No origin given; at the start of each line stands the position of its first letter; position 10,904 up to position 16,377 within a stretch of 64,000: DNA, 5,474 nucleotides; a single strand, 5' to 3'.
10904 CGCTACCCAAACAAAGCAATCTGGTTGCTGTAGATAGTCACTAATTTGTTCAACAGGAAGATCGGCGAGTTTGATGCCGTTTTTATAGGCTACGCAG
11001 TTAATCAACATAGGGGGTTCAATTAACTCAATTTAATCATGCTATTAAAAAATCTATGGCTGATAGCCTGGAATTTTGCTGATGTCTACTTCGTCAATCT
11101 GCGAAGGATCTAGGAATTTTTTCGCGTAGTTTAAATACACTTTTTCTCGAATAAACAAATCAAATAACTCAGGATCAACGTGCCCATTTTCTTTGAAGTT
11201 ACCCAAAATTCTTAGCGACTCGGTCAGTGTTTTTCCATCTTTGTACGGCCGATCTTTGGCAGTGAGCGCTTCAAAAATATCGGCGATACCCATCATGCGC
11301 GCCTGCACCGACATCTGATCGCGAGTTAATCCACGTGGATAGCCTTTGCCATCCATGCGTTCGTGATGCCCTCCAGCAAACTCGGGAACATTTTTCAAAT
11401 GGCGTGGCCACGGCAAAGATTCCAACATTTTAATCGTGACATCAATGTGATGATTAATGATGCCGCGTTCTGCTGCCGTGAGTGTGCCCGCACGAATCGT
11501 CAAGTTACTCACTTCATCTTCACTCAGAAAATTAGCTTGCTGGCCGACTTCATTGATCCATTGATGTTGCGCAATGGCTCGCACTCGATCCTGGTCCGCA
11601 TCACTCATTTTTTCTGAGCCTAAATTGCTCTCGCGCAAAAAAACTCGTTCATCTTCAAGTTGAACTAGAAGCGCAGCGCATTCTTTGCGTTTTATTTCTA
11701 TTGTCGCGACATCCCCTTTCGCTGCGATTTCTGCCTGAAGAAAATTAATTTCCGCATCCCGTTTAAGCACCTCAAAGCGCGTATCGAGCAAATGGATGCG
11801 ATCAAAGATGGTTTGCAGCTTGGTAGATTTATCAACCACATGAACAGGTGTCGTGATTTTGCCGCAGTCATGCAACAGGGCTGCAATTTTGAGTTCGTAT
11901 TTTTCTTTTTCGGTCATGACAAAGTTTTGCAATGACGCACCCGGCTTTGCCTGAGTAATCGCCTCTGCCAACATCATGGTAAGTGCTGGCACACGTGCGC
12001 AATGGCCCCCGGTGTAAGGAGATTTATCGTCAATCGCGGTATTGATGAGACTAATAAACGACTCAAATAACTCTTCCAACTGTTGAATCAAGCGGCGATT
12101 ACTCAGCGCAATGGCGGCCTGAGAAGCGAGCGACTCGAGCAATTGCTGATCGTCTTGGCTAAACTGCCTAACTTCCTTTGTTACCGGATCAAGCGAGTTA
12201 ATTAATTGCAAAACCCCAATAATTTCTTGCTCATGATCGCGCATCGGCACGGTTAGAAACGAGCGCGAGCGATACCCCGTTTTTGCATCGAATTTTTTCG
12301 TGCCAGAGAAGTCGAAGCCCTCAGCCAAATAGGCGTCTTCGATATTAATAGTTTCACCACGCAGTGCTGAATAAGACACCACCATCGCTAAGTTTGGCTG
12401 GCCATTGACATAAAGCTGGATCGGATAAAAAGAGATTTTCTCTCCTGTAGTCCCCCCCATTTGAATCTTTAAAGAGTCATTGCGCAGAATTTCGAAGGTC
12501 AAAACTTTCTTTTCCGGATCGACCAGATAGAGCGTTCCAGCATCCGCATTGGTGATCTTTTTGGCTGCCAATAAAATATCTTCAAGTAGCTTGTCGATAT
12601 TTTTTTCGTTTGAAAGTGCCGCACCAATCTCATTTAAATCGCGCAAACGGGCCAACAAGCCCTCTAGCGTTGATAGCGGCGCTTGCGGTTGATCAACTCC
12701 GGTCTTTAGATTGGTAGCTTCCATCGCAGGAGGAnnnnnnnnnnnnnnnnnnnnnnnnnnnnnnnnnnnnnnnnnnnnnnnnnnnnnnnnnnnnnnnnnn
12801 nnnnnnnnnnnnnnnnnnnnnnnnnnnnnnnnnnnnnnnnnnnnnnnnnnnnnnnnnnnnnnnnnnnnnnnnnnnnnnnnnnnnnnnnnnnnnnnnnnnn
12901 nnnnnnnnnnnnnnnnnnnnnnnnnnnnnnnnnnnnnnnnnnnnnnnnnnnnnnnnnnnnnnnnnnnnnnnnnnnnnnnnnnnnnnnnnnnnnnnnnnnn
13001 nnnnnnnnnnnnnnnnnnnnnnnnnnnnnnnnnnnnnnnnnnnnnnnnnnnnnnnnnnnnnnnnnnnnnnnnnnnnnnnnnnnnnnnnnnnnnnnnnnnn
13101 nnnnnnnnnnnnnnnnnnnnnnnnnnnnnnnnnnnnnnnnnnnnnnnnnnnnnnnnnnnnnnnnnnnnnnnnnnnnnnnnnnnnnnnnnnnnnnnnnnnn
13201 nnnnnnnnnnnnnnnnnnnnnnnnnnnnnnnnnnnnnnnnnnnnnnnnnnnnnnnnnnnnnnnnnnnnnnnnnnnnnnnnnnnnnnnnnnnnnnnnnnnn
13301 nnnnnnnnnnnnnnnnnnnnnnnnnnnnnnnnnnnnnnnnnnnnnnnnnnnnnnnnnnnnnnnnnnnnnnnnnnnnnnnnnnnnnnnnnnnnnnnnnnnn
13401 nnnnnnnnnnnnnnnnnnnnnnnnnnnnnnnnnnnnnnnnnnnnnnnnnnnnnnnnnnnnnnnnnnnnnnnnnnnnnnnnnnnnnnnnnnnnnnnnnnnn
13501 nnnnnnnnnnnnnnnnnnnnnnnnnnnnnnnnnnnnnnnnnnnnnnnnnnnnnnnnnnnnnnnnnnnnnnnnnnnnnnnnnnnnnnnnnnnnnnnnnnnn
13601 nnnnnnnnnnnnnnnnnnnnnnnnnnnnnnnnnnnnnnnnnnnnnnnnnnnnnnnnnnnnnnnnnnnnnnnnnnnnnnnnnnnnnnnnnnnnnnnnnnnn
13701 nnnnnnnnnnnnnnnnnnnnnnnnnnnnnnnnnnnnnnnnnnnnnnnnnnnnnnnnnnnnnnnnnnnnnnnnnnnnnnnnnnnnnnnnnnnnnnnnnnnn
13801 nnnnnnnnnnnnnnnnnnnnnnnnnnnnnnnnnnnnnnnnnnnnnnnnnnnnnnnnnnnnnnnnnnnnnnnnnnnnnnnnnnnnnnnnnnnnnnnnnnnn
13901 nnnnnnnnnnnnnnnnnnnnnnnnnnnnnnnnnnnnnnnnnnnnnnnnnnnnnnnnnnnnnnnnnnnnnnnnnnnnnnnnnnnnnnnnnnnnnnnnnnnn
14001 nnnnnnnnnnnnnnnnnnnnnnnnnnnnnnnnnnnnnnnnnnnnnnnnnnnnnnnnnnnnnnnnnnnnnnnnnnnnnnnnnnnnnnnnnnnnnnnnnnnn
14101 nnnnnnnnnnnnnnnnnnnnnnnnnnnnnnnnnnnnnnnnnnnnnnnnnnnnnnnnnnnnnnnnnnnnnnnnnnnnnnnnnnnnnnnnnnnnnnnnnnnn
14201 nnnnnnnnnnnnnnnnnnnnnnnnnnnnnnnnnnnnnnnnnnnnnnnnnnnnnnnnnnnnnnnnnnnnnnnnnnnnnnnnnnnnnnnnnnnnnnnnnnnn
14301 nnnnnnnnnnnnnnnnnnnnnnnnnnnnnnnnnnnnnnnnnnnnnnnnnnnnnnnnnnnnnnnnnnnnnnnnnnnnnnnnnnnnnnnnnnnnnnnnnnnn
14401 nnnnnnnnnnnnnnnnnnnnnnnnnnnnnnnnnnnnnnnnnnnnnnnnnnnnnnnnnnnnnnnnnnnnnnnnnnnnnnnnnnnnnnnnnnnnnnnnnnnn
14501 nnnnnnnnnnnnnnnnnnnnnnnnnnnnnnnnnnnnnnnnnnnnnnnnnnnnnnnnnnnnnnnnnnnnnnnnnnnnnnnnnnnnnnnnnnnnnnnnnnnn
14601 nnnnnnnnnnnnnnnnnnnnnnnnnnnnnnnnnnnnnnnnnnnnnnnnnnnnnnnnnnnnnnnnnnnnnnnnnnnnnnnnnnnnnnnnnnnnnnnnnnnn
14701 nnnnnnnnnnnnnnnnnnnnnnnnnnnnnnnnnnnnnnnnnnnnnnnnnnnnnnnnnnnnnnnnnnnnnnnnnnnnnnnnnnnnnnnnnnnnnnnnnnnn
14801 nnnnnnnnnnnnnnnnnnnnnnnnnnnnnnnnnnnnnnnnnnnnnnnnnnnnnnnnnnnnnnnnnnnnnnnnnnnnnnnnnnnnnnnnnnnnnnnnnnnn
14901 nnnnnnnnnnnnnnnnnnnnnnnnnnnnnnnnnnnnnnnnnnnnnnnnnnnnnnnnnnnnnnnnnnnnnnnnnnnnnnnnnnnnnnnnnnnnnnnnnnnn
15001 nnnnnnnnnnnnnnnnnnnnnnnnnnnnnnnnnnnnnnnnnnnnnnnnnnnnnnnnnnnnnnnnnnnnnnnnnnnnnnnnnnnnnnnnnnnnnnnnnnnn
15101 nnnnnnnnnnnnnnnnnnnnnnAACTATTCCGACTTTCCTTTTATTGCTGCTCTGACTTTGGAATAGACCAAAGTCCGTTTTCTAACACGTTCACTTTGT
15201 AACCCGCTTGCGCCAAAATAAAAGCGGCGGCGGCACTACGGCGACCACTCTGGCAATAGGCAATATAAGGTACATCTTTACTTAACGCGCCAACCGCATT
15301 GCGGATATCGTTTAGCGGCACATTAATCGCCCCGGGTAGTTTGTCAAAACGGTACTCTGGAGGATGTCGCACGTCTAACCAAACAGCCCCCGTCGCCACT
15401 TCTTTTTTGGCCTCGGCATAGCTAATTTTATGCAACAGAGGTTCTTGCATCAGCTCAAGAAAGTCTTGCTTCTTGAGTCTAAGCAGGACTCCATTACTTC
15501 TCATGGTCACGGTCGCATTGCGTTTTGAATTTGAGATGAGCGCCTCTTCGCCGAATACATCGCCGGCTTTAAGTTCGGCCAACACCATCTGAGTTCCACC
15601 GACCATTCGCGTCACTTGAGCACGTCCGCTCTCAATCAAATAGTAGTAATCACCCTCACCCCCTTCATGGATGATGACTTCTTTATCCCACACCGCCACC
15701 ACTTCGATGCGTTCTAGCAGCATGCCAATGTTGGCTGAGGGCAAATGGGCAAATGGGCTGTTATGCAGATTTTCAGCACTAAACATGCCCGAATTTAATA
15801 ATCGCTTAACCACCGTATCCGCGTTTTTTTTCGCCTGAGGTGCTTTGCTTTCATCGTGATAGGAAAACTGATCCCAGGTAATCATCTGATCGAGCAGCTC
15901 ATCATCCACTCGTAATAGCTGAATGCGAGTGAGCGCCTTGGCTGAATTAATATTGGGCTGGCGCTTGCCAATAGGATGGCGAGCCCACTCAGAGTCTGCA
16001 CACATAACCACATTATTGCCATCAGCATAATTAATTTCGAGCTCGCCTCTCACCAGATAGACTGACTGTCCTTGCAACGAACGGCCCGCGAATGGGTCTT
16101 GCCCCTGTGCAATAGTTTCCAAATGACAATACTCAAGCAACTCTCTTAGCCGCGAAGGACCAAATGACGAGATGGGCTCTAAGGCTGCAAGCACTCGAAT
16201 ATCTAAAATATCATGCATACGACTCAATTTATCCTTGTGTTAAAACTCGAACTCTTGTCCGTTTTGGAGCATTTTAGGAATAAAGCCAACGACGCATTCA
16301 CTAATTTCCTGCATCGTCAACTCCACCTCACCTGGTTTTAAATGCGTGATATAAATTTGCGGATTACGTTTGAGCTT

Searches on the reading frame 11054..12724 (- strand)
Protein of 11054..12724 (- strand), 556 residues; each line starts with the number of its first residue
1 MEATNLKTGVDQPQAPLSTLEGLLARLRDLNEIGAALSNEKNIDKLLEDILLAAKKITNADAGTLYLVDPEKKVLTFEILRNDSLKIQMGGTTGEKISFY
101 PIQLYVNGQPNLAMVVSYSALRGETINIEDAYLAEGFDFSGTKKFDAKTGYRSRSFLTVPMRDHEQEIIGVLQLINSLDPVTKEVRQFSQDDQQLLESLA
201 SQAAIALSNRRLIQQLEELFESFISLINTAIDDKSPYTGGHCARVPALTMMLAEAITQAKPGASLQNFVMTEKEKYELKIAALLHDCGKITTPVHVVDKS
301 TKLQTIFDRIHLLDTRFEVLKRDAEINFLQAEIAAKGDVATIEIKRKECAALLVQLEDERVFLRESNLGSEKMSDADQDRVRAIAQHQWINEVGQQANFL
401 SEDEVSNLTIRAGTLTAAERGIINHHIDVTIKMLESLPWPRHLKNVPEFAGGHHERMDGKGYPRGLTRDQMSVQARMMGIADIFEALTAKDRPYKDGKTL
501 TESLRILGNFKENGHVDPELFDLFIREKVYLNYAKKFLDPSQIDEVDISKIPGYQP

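Call 3: search_protein_families(library=pfam, proteins=[window:11054-12724:-], max_evalue=0.01)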
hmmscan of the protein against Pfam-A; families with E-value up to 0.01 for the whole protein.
window:11054-12724:- (556 aa): 6 families
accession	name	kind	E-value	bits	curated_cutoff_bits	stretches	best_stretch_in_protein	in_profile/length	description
PF13487.12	HD_5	-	2.7e-40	138.3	27.2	1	403-520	58-170/170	HD domain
PF01590.32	GAF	-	5.6e-15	56.5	22.4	1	43-207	2-133/133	GAF domain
PF13185.12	GAF_2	-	3.3e-13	50.4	28.6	1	41-207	2-135/136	GAF domain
PF13492.12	GAF_3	-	8.1e-12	46.1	27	1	141-209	68-129/129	GAF domain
PF01966.28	HD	-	6.5e-10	39.8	22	1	239-305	2-68/116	HD domain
PF11849.14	DUF3369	-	0.0055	17.4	27.2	0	185-216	137-168/168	Domain of unknown function (DUF3369)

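Call 23: search_protein_families(library=ncbifam, proteins=[window:11054-12724:-], max_evalue=0.00001)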
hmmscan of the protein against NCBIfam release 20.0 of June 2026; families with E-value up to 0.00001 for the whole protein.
window:11054-12724:- (556 aa): 1 family
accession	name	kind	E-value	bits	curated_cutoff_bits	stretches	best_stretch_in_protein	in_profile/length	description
NF053512.1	nitric_RR_NosR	exception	1.9e-11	43.7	400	1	412-526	243-352/422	response regulator c-di-GMP phosphodiesterase, NosR family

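Call 87: search_protein_families(library=padloc, proteins=[window:11054-12724:-], max_evalue=0.001)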
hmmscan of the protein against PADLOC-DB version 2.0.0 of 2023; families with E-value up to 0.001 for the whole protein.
window:11054-12724:- (556 aa): 0 families

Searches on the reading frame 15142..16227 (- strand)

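Call 3: search_protein_families(library=pfam, proteins=[window:15142-16227:-], max_evalue=0.01)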
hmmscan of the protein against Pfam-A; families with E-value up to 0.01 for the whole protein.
window:15142-16227:- (361 aa): 2 families
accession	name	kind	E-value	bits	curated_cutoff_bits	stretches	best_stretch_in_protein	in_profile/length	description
PF00027.35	cNMP_binding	-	2.3e-21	76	27.5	1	182-262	7-88/89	Cyclic nucleotide-binding domain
PF00581.25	Rhodanese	-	3.7e-14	53.5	22.2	1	271-352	3-96/102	Rhodanese-like domain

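Call 23: search_protein_families(library=ncbifam, proteins=[window:15142-16227:-], max_evalue=0.00001)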
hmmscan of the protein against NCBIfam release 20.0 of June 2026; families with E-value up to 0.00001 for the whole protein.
window:15142-16227:- (361 aa): 13 families
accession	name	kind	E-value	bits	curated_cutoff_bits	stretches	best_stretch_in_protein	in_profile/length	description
NF007627.0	PRK10287.1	equivalog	2.4e-11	43.8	102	1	281-354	21-96/104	thiosulfate sulfurtransferase PspE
NF058543.1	ActPatMycb56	equivalog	2.2e-10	39.9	460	1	159-265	4-110/317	acetyltransferase Pat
NF006444.0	PRK08762.1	equivalog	4.1e-10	38.9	449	1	265-347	14-99/387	molybdopterin-synthase adenylyltransferase MoeB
TIGR02981.1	phageshock_pspE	exception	1.3e-09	38.2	126.3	1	281-351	19-91/101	thiosulfate sulfurtransferase PspE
NF005646.0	PRK07411.1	equivalog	6.2e-09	35.5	633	1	268-352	284-376/390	molybdopterin-synthase adenylyltransferase MoeB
NF045521.1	rhoda_near_glyco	subfamily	2.8e-08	33.7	145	1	255-344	7-96/144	rhodanese homology domain-containing protein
NF008752.0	PRK11784.1-4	equivalog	3.3e-08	32.7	266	0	284-319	22-59/357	tRNA 2-selenouridine(34) synthase MnmH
TIGR03896.1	cyc_nuc_ocin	subfamily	5.1e-08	32.6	161.05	1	175-258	162-246/317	bacteriocin-type transport-associated protein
NF008732.0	PRK11753.1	equivalog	3.8e-07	29.8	266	1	165-262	14-113/214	cAMP-activated global transcriptional regulator CRP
NF005902.0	PRK07878.1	equivalog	5.2e-07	28.9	647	1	282-347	305-372/392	adenylyltransferase/sulfurtransferase MoeZ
NF008750.0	PRK11784.1-2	equivalog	5.4e-07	29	241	0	278-317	13-54/346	tRNA 2-selenouridine(34) synthase MnmH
NF041163.2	encap_f2b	equivalog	9.3e-07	28.3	400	1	168-262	89-185/450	family 2B encapsulin nanocompartment shell protein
TIGR04271.1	ThiI_C_thiazole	equivalog_domain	8.9e-06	25.7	70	0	266-344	12-94/101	thiazole biosynthesis protein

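Call 87: search_protein_families(library=padloc, proteins=[window:15142-16227:-], max_evalue=0.001)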
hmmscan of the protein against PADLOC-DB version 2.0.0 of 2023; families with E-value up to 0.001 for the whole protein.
window:15142-16227:- (361 aa): 4 families
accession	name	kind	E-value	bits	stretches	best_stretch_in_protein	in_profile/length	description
PDLC02371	PycTIR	-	9.5e-09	33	1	170-262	33-122/288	-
PDLC00731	Effector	-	1e-08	32.5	1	170-262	36-125/306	TIR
PDLC00732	Effector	-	6.8e-07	26.5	1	172-261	34-120/301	TIR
PDLC00734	PycC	-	4.9e-06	23.9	1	168-253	27-113/374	Pycsar cyclase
